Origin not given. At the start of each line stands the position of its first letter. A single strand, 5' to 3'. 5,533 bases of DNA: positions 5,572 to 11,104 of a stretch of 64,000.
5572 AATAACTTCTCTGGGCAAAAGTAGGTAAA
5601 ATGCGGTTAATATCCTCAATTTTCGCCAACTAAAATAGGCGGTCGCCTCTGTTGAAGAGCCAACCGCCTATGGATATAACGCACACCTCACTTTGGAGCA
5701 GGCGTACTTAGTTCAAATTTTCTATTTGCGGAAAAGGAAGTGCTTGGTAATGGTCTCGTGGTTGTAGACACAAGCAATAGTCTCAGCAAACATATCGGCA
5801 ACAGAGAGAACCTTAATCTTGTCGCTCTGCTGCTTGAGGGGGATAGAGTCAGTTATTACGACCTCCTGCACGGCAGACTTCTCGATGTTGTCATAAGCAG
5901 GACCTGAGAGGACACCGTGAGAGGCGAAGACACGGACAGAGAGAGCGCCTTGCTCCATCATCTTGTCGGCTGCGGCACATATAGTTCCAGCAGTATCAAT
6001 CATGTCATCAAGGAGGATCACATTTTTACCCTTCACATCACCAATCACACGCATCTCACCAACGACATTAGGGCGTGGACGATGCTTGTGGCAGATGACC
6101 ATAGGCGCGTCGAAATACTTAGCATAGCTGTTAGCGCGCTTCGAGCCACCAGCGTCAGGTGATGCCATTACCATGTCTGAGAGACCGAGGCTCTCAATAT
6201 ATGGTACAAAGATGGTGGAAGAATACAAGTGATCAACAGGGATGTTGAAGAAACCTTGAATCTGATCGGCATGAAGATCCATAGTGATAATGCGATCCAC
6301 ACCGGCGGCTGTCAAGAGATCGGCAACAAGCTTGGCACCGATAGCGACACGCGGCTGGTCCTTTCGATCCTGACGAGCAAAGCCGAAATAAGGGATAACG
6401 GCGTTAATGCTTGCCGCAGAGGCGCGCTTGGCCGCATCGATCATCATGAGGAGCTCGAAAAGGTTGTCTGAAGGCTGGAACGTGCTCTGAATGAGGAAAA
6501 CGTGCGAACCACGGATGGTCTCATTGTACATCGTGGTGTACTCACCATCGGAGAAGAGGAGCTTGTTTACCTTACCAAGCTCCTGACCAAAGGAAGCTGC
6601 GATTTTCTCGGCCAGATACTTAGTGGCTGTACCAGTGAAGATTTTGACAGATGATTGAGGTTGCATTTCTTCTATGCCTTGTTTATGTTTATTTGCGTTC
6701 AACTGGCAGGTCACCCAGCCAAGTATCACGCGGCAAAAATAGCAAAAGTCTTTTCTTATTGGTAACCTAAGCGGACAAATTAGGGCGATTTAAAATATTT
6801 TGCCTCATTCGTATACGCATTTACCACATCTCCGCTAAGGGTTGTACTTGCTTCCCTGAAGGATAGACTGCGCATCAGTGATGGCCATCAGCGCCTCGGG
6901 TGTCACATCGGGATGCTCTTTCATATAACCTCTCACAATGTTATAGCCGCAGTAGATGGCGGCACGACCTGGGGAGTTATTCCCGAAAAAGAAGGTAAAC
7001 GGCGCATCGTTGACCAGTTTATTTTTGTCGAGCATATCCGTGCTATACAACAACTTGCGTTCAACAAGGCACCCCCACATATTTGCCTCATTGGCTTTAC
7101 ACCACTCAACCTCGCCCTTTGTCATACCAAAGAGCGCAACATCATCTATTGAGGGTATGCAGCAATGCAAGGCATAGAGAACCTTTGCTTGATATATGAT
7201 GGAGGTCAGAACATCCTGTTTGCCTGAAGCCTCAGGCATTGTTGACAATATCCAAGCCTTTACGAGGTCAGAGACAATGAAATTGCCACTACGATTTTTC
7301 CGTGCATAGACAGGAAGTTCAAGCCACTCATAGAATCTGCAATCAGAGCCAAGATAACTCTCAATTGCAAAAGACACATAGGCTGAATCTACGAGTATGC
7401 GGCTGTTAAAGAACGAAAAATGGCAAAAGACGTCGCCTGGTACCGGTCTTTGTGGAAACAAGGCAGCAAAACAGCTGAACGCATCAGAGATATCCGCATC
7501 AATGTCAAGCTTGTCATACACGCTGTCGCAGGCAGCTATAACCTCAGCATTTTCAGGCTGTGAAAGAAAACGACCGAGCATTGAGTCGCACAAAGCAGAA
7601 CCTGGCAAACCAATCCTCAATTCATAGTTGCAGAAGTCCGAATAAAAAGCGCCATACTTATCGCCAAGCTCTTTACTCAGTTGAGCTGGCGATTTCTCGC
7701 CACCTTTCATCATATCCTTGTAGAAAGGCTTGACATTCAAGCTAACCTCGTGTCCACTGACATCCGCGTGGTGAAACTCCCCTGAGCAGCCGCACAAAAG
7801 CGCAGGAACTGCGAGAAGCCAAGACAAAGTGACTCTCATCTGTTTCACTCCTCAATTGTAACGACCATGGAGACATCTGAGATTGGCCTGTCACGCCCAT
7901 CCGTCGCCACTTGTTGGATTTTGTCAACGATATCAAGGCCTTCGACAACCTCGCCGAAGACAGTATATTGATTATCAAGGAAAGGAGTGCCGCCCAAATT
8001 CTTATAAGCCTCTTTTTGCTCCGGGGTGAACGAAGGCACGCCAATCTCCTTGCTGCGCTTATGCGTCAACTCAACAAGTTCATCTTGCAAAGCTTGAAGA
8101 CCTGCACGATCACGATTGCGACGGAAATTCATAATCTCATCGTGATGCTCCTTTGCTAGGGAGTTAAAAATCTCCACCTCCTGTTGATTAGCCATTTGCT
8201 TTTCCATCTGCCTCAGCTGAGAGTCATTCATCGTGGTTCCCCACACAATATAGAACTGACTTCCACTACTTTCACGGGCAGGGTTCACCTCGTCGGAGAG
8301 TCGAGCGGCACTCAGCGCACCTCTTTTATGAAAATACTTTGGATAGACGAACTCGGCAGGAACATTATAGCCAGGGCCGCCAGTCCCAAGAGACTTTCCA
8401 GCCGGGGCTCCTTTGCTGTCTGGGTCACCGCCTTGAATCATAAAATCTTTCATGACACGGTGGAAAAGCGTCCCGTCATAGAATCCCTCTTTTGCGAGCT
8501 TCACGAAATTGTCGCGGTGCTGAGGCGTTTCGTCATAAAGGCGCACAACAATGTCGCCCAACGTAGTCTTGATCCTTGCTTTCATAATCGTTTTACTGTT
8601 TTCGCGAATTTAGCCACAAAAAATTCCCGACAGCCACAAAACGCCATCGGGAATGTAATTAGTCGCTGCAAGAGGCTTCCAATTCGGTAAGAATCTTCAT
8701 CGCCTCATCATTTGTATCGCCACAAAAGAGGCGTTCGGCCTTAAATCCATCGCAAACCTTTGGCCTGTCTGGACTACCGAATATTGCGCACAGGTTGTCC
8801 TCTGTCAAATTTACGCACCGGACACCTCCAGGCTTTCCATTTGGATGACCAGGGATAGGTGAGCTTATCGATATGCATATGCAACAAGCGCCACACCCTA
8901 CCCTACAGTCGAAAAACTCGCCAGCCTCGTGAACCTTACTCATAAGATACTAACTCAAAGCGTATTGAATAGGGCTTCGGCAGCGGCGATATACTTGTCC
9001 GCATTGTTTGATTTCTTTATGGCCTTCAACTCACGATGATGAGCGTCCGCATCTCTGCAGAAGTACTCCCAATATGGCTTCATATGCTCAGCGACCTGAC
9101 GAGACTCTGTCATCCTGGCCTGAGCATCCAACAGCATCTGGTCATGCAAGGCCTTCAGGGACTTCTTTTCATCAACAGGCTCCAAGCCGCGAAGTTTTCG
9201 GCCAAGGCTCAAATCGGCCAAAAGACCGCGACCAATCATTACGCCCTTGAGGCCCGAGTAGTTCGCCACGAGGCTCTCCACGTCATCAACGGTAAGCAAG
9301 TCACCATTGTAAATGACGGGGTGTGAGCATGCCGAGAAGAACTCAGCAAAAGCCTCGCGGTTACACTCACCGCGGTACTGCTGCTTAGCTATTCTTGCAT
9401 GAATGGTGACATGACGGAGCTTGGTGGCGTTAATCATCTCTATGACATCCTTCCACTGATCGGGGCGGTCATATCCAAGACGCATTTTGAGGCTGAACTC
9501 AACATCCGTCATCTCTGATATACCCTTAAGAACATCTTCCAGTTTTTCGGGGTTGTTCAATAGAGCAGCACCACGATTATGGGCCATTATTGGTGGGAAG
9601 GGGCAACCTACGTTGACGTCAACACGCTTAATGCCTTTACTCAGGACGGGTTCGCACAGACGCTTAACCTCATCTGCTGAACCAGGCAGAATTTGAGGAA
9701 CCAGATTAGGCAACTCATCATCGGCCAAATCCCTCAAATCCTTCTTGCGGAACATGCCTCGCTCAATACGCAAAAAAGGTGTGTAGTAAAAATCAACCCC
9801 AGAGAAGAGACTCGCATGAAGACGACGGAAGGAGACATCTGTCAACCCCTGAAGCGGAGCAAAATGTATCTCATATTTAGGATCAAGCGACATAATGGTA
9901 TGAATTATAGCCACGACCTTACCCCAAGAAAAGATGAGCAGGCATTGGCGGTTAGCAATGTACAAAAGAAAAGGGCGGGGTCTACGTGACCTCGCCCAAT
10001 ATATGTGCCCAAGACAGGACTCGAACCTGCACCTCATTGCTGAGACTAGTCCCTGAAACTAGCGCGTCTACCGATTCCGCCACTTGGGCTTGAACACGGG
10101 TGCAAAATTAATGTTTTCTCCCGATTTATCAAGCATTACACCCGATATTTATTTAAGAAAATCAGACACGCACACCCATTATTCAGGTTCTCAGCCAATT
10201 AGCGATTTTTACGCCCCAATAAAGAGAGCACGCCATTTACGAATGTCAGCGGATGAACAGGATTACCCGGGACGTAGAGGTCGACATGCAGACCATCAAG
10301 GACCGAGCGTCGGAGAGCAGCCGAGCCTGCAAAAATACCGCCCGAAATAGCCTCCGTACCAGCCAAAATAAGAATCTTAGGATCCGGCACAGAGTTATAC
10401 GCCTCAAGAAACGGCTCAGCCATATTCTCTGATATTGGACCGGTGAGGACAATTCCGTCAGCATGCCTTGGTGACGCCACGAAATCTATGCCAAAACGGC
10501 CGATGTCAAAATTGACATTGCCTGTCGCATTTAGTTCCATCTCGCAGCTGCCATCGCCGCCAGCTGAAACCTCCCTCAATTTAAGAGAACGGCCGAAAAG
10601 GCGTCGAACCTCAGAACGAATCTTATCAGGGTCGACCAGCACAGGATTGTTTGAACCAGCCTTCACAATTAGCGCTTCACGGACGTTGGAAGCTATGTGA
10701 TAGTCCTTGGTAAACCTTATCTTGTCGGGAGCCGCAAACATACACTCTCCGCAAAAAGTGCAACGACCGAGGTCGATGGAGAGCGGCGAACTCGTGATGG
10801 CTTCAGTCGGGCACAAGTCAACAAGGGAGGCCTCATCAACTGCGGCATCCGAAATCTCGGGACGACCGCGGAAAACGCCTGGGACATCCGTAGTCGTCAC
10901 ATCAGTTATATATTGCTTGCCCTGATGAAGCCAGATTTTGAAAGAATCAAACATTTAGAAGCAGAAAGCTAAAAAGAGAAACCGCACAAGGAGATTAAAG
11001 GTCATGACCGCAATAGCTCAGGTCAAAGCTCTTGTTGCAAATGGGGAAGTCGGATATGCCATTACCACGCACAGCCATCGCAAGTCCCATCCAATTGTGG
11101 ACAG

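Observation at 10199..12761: Stand-alone three-gene hydrogenase-like module (YecH-like metal binder + HycE/NuoCD-like + HycG/NuoB-like) with the catalytic and proximal-cluster ligands gone and no membrane, Hyp or protease partners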

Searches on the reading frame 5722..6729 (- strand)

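Call 66: search_protein_families(library=pfam, proteins=[window:5722-6729:-], max_evalue=0.0001)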
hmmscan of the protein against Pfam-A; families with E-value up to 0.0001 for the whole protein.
window:5722-6729:- (335 aa): 3 families
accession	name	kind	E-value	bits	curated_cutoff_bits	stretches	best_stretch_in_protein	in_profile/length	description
PF13793.12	Pribosyltran_N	-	4.6e-43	146.2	25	1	28-143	1-117/117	N-terminal domain of ribose phosphate pyrophosphokinase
PF14572.12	Pribosyl_synth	-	4.1e-25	89.2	27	1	225-331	74-183/184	Phosphoribosyl synthetase-associated domain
PF00156.33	Pribosyltran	-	8.2e-15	54.9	26.3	1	178-284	23-137/158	Phosphoribosyl transferase domain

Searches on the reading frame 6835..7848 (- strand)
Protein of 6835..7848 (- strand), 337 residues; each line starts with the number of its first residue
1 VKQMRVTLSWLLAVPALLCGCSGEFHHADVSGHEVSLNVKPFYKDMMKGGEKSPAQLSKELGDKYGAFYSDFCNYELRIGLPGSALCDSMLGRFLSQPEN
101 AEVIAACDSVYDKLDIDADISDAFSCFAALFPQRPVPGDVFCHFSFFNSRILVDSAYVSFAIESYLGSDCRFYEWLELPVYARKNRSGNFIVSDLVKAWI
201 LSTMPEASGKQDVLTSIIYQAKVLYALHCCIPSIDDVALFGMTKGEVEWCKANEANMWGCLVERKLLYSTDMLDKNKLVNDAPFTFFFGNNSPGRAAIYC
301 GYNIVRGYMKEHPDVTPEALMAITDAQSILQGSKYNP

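Call 66: search_protein_families(library=pfam, proteins=[window:6835-7848:-], max_evalue=0.0001)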
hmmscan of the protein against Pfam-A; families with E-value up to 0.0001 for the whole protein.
window:6835-7848:- (337 aa): 1 family
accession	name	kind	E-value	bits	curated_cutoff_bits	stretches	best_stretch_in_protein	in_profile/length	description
PF25594.1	GldB_lipo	-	1.1e-71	242.4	27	1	27-337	5-309/309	Gliding motility protein GldB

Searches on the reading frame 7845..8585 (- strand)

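Call 66: search_protein_families(library=pfam, proteins=[window:7845-8585:-], max_evalue=0.0001)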
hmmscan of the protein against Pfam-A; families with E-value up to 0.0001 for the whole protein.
window:7845-8585:- (246 aa): 1 family
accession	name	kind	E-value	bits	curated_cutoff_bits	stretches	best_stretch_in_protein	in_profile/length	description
PF00160.26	Pro_isomerase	-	1.2e-43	149.5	21.7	1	4-241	3-155/159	Cyclophilin type peptidyl-prolyl cis-trans isomerase/CLD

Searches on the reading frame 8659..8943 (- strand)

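Call 66: search_protein_families(library=pfam, proteins=[window:8659-8943:-], max_evalue=0.0001)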
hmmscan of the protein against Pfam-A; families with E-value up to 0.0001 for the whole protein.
window:8659-8943:- (94 aa): 1 family
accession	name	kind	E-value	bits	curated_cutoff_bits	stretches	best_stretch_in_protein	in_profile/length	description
PF03692.20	CxxCxxCC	-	5.7e-05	24.2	23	1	13-77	2-73/85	Putative zinc- or iron-chelating domain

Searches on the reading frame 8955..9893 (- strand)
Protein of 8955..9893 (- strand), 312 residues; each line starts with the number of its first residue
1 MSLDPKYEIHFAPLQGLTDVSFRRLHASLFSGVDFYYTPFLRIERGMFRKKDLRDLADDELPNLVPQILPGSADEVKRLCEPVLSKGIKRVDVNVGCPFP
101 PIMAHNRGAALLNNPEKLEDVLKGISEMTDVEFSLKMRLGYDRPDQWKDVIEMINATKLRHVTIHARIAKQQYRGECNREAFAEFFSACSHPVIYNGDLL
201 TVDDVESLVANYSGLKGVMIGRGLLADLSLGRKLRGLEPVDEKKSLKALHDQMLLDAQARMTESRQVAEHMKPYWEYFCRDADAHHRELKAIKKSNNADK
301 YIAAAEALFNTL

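Call 66: search_protein_families(library=pfam, proteins=[window:8955-9893:-], max_evalue=0.0001)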
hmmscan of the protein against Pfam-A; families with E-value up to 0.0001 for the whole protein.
window:8955-9893:- (312 aa): 1 family
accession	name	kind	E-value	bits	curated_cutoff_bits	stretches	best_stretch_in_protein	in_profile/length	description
PF01207.24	Dus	-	7.6e-36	124.2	20.4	1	11-301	2-301/311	Dihydrouridine synthase (Dus)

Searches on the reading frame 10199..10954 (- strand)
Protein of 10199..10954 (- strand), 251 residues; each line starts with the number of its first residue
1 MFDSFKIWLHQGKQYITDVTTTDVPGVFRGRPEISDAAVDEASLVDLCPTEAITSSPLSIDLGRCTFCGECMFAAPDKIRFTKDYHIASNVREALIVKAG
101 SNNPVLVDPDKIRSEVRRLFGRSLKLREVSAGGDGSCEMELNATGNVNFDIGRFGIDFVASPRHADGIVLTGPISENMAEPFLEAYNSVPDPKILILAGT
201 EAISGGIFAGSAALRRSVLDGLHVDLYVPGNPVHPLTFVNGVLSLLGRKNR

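Call 3: search_protein_families(library=pfam, proteins=[window:10199-10954:-], max_evalue=0.01)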
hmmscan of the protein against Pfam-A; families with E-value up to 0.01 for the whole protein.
window:10199-10954:- (251 aa): 3 families
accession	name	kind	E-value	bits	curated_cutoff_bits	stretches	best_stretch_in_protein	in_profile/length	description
PF01058.29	Oxidored_q6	-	1.3e-17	64.2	27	1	136-244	3-127/128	NADH ubiquinone oxidoreductase, 20 Kd subunit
PF00037.32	Fer4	-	0.00018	21.6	21.1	0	60-73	3-16/24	4Fe-4S binding domain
PF13459.11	Fer4_15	-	0.0088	17.2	22.4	0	60-88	3-30/66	4Fe-4S single cluster domain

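Call 4: search_protein_families(library=ncbifam, proteins=[window:10199-10954:-], max_evalue=0.01)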
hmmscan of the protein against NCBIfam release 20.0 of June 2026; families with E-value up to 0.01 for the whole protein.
window:10199-10954:- (251 aa): 21 families
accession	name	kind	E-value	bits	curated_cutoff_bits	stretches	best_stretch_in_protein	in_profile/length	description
NF005012.1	PRK06411.1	subfamily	2e-22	79.5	116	1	133-245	42-154/166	NADH-quinone oxidoreductase subunit NuoB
TIGR01957.1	nuoB_fam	subfamily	7e-21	74.6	142.7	1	133-245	25-138/145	NADH-quinone oxidoreductase subunit B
NF011391.0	PRK14816.1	equivalog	1.5e-18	67.1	283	1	135-245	62-173/196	NADH-quinone oxidoreductase subunit B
NF011394.0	PRK14819.1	equivalog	6.7e-18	65.2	312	1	133-245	39-152/264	NADH-quinone oxidoreductase subunit B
NF011393.0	PRK14818.1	equivalog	7.1e-16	58.2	255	1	134-245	40-151/173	NADH dehydrogenase subunit B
NF011390.0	PRK14815.1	equivalog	8.7e-16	57.7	281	1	135-245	43-153/183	NADH dehydrogenase subunit B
NF011395.0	PRK14820.1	equivalog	2.6e-15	56.6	263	1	136-244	44-152/180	NADH-quinone oxidoreductase subunit B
NF011388.0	PRK14813.1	equivalog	8.6e-15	55.1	294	1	134-244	37-148/189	NADH dehydrogenase subunit B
NF011389.0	PRK14814.1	equivalog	1.2e-14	54.6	285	1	135-245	43-153/186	NADH dehydrogenase subunit B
NF009808.0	PRK13292.1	equivalog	3.1e-14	51.8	1156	1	136-245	36-145/791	NADH-quinone oxidoreductase subunit B/C/D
NF011392.0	PRK14817.1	equivalog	1.4e-11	44.4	271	1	136-245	47-156/182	NADH-quinone oxidoreductase subunit B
NF009053.0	PRK12387.1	subfamily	2.8e-06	27.2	204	1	21-99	22-110/180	formate hydrogenlyase complex iron-sulfur subunit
TIGR01971.1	NuoI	subfamily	9e-06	25.3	113.05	1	57-98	75-117/121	NADH-quinone oxidoreductase, chain I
NF004537.0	PRK05888.1-3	equivalog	4e-05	23.2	163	1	58-97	108-148/204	NADH-quinone oxidoreductase subunit NuoI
NF004542.0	PRK05888.2-3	equivalog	0.0017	17.8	248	1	58-99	117-159/203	NADH-quinone oxidoreductase subunit NuoI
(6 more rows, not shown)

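Call 6: search_solved_structures(query=window:10199-10954:-, max_evalue=0.001, show_alignments=2)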
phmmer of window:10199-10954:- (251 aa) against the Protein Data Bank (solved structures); distinct sequences matched with E-value up to 0.001: 43.
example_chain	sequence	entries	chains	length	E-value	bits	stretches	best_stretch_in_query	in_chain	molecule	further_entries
7z0s_G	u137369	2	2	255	4.2e-21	79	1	112-247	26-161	Formate hydrogenlyase subunit 7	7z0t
6cfw_J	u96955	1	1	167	7.4e-20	75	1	113-246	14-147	Probable membrane-bound hydrogenase subunit mbhJ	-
2fug_6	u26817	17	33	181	8.5e-16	61.7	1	120-245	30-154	NADH-quinone oxidoreductase chain 6 | NADH-QUINONE OXIDOREDUCTASE SUBUNIT 6 | NADH-quinone oxidoreductase subunit B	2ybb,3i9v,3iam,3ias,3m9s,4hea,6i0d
8e9g_B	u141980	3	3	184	1.7e-15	60.6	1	133-245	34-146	NADH-quinone oxidoreductase subunit B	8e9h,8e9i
7ar7_B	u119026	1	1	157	6.8e-15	58.7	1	134-250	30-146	NADH dehydrogenase [ubiquinone] iron-sulfur protein 7, mitochondrial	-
7a23_E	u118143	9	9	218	1.5e-14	57.6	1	134-250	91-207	PSST | NADH dehydrogenase [ubiquinone] iron-sulfur protein 7, mitochondrial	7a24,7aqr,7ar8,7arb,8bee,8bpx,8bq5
6x89_S7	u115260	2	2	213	1.6e-14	57.5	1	134-250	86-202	NADH dehydrogenase [ubiquinone] iron-sulfur protein 7, mitochondrial | NDUS7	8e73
7q5y_F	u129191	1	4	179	5.6e-14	55.7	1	120-246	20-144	NADH-quinone oxidoreductase subunit B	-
8b9z_B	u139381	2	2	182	6e-14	55.6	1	134-246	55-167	LD31474p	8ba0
9f5x_F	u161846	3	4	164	6.1e-14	55.6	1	134-245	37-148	NADH:ubiquinone oxidoreductase subunit 10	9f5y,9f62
8esw_S7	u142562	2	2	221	9.9e-14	54.9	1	134-246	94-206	LD31474p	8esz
9grx_K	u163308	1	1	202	1.3e-13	54.5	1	133-245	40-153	NAD(P)H-quinone oxidoreductase subunit K, chloroplastic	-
6hum_K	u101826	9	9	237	1.3e-13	54.5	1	133-245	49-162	NAD(P)H-quinone oxidoreductase subunit K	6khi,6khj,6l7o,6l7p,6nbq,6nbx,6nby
5lc5_B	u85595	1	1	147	1.3e-13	54.5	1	134-246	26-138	NADH dehydrogenase [ubiquinone] iron-sulfur protein 7, mitochondrial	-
6g2j_B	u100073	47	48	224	1.4e-13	54.4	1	134-246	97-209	NADH dehydrogenase [ubiquinone] iron-sulfur protein 7, mitochondrial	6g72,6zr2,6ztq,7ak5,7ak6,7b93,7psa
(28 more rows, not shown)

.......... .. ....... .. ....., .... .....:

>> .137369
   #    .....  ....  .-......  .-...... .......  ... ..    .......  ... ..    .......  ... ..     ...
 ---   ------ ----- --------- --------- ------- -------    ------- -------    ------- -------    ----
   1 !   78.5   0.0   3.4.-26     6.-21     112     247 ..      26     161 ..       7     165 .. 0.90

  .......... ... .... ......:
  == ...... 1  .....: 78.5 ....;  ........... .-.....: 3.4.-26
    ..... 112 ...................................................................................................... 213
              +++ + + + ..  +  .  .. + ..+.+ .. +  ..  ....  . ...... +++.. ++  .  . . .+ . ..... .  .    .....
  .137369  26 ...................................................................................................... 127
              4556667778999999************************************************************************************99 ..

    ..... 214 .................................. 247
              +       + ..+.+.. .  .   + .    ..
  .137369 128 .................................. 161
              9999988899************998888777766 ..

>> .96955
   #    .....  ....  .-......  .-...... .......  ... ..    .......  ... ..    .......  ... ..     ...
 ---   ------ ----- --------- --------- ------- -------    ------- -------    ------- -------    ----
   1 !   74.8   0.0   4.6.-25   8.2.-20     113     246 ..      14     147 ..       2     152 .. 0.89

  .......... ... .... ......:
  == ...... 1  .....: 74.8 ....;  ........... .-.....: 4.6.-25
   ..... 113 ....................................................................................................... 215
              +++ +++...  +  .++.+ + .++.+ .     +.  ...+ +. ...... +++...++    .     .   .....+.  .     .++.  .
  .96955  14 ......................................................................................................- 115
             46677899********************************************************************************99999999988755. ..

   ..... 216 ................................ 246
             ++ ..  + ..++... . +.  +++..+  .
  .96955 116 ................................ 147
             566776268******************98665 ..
